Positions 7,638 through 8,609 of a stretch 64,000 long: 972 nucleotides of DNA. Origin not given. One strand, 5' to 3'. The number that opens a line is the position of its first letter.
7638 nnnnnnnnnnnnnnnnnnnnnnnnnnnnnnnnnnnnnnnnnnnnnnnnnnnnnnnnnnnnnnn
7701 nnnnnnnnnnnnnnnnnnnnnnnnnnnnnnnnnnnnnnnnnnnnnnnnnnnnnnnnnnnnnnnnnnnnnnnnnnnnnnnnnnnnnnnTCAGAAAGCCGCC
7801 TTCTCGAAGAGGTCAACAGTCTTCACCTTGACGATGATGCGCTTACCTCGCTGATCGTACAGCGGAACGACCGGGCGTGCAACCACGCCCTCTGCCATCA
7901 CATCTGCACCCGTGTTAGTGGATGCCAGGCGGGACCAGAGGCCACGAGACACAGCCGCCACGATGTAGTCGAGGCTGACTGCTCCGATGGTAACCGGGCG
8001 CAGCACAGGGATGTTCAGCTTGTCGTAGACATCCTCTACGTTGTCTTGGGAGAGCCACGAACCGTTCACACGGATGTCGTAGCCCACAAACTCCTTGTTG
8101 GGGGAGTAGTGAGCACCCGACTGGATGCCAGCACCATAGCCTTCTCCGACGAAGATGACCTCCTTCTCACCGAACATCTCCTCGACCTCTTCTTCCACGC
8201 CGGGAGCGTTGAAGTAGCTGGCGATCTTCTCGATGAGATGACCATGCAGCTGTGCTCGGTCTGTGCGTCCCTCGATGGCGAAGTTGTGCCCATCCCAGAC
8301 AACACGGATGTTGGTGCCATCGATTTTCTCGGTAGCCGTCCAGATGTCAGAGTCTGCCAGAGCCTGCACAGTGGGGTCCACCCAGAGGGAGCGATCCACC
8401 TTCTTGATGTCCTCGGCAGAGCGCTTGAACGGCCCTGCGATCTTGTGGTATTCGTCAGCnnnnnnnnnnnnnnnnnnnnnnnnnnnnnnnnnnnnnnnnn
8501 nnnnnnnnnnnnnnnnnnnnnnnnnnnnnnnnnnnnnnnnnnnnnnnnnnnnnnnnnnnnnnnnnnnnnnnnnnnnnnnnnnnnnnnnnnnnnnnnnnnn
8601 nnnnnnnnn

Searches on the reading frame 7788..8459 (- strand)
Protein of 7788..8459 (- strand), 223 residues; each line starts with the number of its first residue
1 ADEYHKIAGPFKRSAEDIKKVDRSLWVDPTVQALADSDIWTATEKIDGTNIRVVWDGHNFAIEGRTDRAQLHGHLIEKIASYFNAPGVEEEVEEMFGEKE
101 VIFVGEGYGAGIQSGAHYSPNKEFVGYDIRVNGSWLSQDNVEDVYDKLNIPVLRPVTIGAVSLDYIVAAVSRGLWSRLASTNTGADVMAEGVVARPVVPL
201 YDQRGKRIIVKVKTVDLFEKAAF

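Call 78: search_protein_families(library=ncbifam, proteins=[window:7788-8459:-], max_evalue=0.01)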
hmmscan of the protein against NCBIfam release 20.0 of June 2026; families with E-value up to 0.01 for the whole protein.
window:7788-8459:- (223 aa): 2 families
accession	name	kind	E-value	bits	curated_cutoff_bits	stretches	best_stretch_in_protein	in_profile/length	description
TIGR02307.1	RNA_lig_RNL2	equivalog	5.8e-08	32.6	197.15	1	38-220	25-223/326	RNA ligase, Rnl2 family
TIGR02306.1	RNA_lig_DRB0094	equivalog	0.00023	20.2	151.15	1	36-212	157-333/341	RNA ligase (ATP)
